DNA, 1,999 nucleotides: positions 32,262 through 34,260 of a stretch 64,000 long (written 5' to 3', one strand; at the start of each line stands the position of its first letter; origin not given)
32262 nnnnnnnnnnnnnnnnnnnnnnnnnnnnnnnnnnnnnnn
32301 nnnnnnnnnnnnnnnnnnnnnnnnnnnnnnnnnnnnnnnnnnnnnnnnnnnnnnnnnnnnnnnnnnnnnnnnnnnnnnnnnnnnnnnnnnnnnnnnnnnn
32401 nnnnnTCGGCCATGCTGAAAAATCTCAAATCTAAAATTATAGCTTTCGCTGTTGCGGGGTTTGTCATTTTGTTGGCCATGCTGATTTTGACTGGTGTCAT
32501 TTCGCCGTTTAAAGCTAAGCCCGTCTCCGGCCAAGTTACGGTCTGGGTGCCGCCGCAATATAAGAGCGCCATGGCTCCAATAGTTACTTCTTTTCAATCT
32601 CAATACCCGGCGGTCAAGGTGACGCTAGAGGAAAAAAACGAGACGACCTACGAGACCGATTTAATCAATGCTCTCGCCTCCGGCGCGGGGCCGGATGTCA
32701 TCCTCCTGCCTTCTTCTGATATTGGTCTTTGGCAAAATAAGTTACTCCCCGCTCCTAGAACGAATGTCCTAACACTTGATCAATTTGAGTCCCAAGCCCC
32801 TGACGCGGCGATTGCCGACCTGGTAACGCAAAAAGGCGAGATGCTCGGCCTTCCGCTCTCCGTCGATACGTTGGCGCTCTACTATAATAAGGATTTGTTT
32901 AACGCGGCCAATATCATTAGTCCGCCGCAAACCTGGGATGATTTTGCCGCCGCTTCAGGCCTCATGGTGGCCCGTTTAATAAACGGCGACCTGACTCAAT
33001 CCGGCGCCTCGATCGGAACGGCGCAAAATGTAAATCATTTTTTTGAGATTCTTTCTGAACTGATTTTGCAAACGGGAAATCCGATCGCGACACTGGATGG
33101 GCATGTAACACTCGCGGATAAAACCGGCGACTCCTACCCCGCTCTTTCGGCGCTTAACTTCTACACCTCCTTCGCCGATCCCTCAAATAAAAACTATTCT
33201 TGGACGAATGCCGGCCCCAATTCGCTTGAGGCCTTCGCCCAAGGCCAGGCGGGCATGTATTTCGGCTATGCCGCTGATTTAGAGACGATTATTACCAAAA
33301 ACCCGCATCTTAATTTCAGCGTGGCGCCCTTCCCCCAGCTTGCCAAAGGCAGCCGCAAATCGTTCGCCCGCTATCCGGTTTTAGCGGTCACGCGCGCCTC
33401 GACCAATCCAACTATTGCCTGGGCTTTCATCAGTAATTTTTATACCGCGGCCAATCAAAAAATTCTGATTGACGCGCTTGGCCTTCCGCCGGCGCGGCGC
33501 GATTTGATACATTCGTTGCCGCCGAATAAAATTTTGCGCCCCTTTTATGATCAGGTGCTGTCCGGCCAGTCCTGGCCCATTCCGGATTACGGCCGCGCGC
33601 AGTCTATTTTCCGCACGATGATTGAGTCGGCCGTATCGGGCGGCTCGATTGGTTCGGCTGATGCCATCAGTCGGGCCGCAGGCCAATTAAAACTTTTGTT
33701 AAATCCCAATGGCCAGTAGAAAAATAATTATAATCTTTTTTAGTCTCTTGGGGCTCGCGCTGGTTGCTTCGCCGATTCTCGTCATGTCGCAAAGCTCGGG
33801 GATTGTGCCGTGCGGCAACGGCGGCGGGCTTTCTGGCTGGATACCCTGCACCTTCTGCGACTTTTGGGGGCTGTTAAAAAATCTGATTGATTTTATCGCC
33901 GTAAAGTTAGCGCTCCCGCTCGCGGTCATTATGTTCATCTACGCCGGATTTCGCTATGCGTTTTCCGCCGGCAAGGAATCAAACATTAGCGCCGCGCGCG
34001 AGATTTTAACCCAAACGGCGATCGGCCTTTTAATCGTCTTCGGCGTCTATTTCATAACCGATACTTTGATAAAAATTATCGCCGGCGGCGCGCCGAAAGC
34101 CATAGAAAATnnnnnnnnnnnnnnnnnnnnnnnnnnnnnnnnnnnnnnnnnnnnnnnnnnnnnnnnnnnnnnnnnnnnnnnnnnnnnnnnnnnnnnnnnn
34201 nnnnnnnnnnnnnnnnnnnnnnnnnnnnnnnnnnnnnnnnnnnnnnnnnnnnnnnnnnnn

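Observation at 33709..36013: Tandem cluster of three T4SS-pilin-like paralogs, one fused to a peptidoglycan peptidase and one with three pilin modules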

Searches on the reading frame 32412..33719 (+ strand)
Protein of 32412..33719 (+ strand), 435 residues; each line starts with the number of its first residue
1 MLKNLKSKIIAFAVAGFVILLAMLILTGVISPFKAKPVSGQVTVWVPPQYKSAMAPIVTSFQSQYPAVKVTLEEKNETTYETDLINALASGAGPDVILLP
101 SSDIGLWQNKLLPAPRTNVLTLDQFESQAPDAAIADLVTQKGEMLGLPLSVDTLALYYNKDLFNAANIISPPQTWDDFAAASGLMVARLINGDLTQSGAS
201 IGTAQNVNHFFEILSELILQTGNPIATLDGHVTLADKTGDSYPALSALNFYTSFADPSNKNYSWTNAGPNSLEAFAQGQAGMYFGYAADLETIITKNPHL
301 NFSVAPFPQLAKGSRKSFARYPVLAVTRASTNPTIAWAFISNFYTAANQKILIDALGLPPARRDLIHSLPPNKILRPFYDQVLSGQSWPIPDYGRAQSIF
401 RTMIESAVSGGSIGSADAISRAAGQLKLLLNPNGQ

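Call 3: search_protein_families(library=pfam, proteins=[window:32412-33719:+], max_evalue=1)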
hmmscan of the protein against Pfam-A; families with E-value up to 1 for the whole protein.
window:32412-33719:+ (435 aa): 4 families
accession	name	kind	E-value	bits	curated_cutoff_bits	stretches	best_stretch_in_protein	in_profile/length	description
PF13416.11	SBP_bac_8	-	3e-30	106.4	27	1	57-364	2-264/279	Bacterial extracellular solute-binding protein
PF01547.30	SBP_bac_1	-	1.2e-29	104.7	26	1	50-350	7-307/307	Bacterial extracellular solute-binding protein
PF13531.11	SBP_bac_11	-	5.4e-06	26.8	25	1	42-103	1-57/227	Bacterial extracellular solute-binding protein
PF03466.25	LysR_substrate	-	0.038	13.8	28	1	37-79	3-46/209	LysR substrate binding domain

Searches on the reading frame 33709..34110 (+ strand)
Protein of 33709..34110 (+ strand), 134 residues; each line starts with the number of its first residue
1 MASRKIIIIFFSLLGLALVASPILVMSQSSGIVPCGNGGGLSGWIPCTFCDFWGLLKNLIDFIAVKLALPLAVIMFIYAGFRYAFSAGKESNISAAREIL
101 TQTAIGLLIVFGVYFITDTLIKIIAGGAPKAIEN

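Call 64: find_related_loci(query=A6, collection=genome_contigs, flank=10000)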
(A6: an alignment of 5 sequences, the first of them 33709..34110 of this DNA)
Query A6 (134 aa) in genome_contigs; peptide patterns used: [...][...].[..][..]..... (x = any residue, [..] = any of these).
17 stretches matched a pattern; 6 encode a relative of the query (tblastn E <= 1e-3); 6 distinct loci.
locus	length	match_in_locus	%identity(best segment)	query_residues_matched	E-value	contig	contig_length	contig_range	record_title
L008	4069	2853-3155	48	22-126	2e-25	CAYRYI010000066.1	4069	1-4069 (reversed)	MAG TPA_asm: uncultured Candidatus Saccharibacteria bacterium isolate SRP050083_co2_344 genome assembly, contig: NODE_22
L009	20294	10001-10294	50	24-126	1e-24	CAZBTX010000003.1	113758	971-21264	MAG TPA_asm: uncultured Candidatus Saccharibacteria bacterium isolate binchicken_co134_1342 genome assembly, contig: NOD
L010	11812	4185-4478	42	30-131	7e-21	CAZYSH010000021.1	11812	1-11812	MAG TPA_asm: uncultured Candidatus Saccharibacteria bacterium isolate binchicken_co330_129 genome assembly, contig: NODE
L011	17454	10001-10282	36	30-126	1e-12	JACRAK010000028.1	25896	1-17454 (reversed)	MAG: Candidatus Azambacteria bacterium isolate NC_groundwater_1591_Pr3_B-0.1um_51_37 SR-2_scaffold_141_3373626, whole ge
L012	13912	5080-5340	31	40-126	5e-11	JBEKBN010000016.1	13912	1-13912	MAG: Minisyncoccia bacterium isolate SPRUCE 137 SPRUCE_137_16, whole genome shotgun sequence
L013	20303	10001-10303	30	29-121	2e-8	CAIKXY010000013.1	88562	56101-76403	uncultured bacterium isolate E14_bin-0799 genome assembly, contig: bin-0799:13/15, whole genome shotgun sequence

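Call 67: search_protein_families(library=pfam, proteins=[L012:4888-6204:+, L012:6615-7904:+, L012:8291-9076:+, L011:9890-10750:+, L013:12565-14253:+, L013:17180-18781:-, L013:18790-20301:-, L012:12128-13912:-, L011:11639-13162:-, L009:11849-12988:-], max_evalue=0.01)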
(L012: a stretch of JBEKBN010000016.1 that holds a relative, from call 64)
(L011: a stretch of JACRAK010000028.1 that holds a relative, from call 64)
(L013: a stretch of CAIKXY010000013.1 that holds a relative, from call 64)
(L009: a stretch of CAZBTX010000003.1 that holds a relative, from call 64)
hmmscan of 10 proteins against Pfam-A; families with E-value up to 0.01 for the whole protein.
L012:4888-6204:+ (439 aa): 3 families
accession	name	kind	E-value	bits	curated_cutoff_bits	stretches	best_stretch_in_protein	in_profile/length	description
PF01464.25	SLT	-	1.7e-09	37.7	21.3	1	268-363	15-101/117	Transglycosylase SLT domain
PF18895.5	T4SS_pilin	-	3.3e-06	27.5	26.6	1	88-145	15-71/71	Type IV secretion system pilin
PF04956.18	TrbC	-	0.0034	18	27.9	1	77-145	37-98/98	TrbC/VIRB2 pilin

L012:6615-7904:+ (430 aa): 1 family
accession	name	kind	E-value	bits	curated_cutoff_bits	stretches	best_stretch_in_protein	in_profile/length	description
PF18895.5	T4SS_pilin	-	5e-06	26.9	26.6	1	332-398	3-68/71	Type IV secretion system pilin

L012:8291-9076:+ (262 aa): 2 families
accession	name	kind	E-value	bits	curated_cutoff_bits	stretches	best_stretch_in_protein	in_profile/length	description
PF18895.5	T4SS_pilin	-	7.1e-08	32.9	26.6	1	53-122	2-70/71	Type IV secretion system pilin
PF04956.18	TrbC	-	0.00017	22.1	27.9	1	20-122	6-97/98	TrbC/VIRB2 pilin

L011:9890-10750:+ (287 aa): 2 families
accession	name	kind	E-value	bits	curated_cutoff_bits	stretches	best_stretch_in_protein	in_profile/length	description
PF18895.5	T4SS_pilin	-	1.9e-08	34.7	26.6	1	70-123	17-69/71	Type IV secretion system pilin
PF04956.18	TrbC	-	0.00011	22.7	27.9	1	61-123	41-96/98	TrbC/VIRB2 pilin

L013:12565-14253:+ (563 aa): 1 family
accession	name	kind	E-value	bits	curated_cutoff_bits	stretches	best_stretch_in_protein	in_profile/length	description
PF03023.19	MurJ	-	5.1e-63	213.7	27.4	1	46-420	1-377/451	Lipid II flippase MurJ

L013:17180-18781:- (534 aa): 4 families
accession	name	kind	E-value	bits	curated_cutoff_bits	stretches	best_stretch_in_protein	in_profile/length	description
PF13328.12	HD_4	-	6.3e-47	159.6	27.2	1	47-195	1-155/156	HD domain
PF04607.23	RelA_SpoT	-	6.6e-39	133.1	27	1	257-366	2-112/113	Region found in RelA / SpoT proteins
PF02824.27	TGS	-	5.2e-20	71.7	22.2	1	435-494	1-60/60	TGS domain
PF01966.28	HD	-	3.1e-12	47.2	22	1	66-164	1-116/116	HD domain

L013:18790-20301:- (504 aa): 2 families
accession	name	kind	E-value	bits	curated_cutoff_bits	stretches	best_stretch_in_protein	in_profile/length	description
PF01131.25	Topoisom_bac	-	8.2e-93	312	35.1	1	8-305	106-409/411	DNA topoisomerase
PF01396.24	Zn_ribbon_Top1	-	2.8e-41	139.5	32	3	427-465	1-38/39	Topoisomerase DNA binding C4 zinc finger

L012:12128-13912:- (595 aa): 5 families
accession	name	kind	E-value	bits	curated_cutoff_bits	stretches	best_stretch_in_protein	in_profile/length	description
PF00133.28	tRNA-synt_1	-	2.1e-91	307.2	22.7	2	1-337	74-245/414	tRNA synthetases class I (I, L, M and V)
PF08264.19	Anticodon_1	-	4e-23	82.4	25.1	1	502-595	6-105/148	Anticodon-binding domain of tRNA ligase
PF09334.17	tRNA-synt_1g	-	4.4e-23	82.1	20.1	1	265-465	167-372/391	tRNA synthetases class I (M)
PF13603.12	tRNA-synt_1_2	-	0.00029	20.8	25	1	157-226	81-148/185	Leucyl-tRNA synthetase, editing domain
PF01406.26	tRNA-synt_1e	-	0.00076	19.4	27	1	402-462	235-294/301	tRNA synthetases class I (C) catalytic domain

L011:11639-13162:- (508 aa): 7 families
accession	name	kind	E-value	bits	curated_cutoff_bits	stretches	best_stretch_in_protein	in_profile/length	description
PF09334.17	tRNA-synt_1g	-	1.6e-94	317.3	20.1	2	144-360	162-390/391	tRNA synthetases class I (M)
PF00133.28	tRNA-synt_1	-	4.8e-33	115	22.7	2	3-225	16-244/414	tRNA synthetases class I (I, L, M and V)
PF01406.26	tRNA-synt_1e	-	1.1e-14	55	27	2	9-149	9-140/301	tRNA synthetases class I (C) catalytic domain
PF08264.19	Anticodon_1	-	2.1e-06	28.1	25.1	1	386-477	6-99/148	Anticodon-binding domain of tRNA ligase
PF19303.5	Anticodon_3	-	4e-06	27.2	23.5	1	387-485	17-115/152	Anticodon binding domain of methionyl tRNA ligase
PF01921.24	tRNA-synt_1f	-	5e-06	26.1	27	1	290-330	275-315/360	tRNA synthetases class I (K)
PF00702.32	Hydrolase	-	0.0052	17.7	26.4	0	415-494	78-157/191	haloacid dehalogenase-like hydrolase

L009:11849-12988:- (380 aa): 1 family
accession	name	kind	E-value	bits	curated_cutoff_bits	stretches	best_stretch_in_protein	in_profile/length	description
PF05425.18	CopD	-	0.0087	16.9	32.1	1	229-301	33-104/105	Copper resistance protein D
